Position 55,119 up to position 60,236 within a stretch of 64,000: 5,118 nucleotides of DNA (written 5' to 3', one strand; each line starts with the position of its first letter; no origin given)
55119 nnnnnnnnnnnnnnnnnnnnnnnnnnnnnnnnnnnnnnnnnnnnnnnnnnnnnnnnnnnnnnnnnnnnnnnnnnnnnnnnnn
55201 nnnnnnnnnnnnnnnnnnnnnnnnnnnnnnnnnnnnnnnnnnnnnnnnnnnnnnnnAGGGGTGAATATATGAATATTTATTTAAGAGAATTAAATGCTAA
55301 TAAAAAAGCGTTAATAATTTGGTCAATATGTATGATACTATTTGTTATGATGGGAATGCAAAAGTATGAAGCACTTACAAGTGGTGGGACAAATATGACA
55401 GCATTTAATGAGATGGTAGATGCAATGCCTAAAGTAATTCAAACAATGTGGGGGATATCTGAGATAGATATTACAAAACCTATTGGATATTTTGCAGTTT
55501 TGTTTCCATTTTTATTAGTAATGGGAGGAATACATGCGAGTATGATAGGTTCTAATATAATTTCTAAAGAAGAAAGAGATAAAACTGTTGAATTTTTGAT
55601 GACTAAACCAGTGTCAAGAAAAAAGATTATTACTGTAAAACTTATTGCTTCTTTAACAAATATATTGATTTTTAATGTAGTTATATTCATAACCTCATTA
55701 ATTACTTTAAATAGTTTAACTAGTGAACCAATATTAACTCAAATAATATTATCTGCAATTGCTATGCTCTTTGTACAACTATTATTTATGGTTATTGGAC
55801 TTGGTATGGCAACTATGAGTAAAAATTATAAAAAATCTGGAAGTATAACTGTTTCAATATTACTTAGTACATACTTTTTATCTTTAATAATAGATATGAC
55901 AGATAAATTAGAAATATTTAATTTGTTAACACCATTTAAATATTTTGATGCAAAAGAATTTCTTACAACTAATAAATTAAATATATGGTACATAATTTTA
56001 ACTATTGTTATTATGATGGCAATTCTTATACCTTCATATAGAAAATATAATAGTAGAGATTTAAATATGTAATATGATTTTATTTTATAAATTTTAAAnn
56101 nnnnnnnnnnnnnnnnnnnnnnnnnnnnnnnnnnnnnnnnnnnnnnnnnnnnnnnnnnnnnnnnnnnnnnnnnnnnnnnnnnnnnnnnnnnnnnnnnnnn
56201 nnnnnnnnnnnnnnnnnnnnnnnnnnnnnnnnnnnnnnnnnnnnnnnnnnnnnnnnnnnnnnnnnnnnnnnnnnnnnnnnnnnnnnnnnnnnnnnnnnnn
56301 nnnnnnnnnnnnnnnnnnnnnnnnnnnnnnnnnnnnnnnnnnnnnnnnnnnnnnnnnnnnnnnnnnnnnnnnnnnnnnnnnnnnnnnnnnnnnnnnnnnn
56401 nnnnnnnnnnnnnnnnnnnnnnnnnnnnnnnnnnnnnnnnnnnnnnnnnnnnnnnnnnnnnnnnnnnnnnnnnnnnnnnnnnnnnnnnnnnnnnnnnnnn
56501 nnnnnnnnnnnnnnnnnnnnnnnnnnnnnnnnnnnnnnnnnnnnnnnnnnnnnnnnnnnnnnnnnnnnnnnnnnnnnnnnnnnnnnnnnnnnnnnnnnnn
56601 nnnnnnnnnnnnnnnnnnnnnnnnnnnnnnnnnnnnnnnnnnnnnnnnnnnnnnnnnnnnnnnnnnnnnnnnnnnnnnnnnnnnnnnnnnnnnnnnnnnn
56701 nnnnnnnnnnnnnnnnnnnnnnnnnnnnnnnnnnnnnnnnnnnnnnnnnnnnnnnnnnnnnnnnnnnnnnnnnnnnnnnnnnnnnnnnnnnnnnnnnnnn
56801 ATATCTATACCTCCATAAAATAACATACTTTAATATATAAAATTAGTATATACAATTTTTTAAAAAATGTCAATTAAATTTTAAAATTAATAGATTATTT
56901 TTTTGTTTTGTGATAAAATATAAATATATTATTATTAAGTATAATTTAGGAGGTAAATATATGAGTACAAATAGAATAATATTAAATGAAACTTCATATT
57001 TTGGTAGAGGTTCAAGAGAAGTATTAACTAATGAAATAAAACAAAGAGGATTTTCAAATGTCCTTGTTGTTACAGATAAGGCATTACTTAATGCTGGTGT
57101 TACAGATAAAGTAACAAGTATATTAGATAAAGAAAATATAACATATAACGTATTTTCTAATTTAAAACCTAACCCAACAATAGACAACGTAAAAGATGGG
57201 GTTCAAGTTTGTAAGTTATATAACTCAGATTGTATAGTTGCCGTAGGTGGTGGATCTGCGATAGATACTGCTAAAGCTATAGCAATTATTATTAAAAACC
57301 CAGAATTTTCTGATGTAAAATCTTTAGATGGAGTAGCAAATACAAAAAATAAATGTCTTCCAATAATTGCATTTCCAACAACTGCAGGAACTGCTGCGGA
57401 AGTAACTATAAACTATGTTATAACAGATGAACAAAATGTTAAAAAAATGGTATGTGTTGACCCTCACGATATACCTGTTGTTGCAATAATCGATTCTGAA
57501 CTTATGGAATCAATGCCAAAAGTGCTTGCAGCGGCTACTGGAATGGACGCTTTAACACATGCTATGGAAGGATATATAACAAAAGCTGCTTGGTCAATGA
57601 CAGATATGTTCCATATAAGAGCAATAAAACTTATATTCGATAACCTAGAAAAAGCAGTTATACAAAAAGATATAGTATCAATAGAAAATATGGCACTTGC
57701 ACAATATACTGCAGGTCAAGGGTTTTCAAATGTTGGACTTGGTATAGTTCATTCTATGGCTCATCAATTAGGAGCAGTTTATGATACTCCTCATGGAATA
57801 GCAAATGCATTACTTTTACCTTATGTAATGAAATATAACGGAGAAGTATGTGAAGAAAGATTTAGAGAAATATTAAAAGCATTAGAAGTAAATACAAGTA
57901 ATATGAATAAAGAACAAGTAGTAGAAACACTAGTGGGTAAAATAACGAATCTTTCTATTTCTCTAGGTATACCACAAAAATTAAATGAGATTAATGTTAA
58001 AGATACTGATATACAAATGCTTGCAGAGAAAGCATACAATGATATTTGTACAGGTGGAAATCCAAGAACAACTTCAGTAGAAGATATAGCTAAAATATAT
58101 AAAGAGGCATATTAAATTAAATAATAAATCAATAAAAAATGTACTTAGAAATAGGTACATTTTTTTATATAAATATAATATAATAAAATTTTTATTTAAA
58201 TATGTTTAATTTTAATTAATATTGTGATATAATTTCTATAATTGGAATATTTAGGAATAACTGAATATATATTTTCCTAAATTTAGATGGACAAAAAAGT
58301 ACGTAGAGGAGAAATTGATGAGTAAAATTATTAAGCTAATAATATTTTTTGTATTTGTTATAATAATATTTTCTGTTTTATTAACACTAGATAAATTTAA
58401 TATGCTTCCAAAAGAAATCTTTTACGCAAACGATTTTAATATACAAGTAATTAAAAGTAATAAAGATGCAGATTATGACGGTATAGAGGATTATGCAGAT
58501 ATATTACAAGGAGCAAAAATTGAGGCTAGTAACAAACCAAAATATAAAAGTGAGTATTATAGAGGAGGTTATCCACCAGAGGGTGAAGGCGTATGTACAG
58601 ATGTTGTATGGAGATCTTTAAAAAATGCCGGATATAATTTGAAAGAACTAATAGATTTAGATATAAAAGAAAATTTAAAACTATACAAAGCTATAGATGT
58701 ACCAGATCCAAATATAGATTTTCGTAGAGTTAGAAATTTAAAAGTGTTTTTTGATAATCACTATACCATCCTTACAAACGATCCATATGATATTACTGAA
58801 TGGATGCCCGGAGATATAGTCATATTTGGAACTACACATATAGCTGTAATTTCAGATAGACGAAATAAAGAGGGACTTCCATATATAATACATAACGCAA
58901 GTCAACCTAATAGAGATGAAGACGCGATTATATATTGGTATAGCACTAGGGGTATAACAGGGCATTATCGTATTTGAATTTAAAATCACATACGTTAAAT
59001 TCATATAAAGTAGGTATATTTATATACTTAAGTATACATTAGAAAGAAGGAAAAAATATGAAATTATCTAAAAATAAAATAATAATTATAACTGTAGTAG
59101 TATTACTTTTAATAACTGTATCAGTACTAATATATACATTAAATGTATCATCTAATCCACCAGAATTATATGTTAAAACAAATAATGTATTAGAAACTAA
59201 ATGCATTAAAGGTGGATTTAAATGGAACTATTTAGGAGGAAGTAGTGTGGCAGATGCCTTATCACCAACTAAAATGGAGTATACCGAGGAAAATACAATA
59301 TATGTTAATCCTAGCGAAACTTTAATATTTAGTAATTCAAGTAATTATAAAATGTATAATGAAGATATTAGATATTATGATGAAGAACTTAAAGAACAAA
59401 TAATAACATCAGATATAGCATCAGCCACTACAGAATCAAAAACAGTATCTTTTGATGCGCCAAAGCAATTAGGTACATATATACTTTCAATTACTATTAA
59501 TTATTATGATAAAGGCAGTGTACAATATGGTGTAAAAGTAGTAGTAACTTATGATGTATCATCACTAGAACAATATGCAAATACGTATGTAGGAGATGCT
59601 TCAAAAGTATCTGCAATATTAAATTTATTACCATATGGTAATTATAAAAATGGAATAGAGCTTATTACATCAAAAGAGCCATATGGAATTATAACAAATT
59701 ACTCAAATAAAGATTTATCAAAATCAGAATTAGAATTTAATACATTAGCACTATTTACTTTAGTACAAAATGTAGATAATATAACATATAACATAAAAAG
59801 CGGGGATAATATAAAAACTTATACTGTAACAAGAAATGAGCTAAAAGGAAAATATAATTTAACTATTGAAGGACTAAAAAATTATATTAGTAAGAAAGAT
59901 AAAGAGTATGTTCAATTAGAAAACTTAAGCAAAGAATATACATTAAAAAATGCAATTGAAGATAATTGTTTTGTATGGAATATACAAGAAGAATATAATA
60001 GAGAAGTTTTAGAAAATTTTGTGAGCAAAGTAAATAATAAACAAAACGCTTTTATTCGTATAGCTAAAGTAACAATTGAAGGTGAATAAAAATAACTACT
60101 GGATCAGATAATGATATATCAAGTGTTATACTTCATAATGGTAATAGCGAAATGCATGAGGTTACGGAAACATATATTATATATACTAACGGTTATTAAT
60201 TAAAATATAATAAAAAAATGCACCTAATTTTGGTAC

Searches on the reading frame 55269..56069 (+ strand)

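Call 32: search_protein_families(library=pfam, proteins=[window:55269-56069:+], max_evalue=0.001)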
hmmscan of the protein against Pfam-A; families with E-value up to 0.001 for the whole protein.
window:55269-56069:+ (267 aa): 5 families
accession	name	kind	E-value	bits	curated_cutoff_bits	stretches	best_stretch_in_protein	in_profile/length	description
PF12679.13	ABC2_membrane_2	-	2.7e-23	83.1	27.2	1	1-265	1-283/283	ABC-2 family transporter protein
PF13346.12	ABC2_membrane_5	-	1.5e-07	31.6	25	1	81-257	38-197/205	ABC-2 family transporter protein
PF12730.13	ABC2_membrane_4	-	8.3e-05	23.1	27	1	83-194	57-172/179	ABC-2 family transporter protein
PF01061.29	ABC2_membrane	-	0.00024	21.2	26.9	1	80-225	52-201/211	ABC-2 type transporter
PF12698.13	ABC2_membrane_3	-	0.00032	20.3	31.6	1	74-253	163-338/347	ABC-2 family transporter protein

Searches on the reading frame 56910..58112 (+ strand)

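Call 32: search_protein_families(library=pfam, proteins=[window:56910-58112:+], max_evalue=0.001)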
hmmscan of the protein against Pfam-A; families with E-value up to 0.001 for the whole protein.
window:56910-58112:+ (401 aa): 3 families
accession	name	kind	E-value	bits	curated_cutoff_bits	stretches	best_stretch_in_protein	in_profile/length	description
PF25137.1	ADH_Fe_C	-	1.4e-62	211.3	27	1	208-401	2-194/194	Fe-containing alcohol dehydrogenase family, C-terminal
PF00465.25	Fe-ADH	-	1.9e-49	167.9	31.3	1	29-195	4-167/168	Iron-containing alcohol dehydrogenase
PF13685.12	Fe-ADH_2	-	1e-13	52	28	1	34-128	5-97/149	Iron-containing alcohol dehydrogenase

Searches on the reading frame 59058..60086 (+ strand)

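Call 32: search_protein_families(library=pfam, proteins=[window:59058-60086:+], max_evalue=0.001)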
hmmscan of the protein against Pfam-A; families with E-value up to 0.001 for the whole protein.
window:59058-60086:+ (343 aa): 1 family
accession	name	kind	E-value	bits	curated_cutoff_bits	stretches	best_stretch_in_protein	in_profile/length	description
PF16107.10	DUF4825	-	4.1e-19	68.8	22.7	1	171-258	2-99/99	Domain of unknown function (DUF4825)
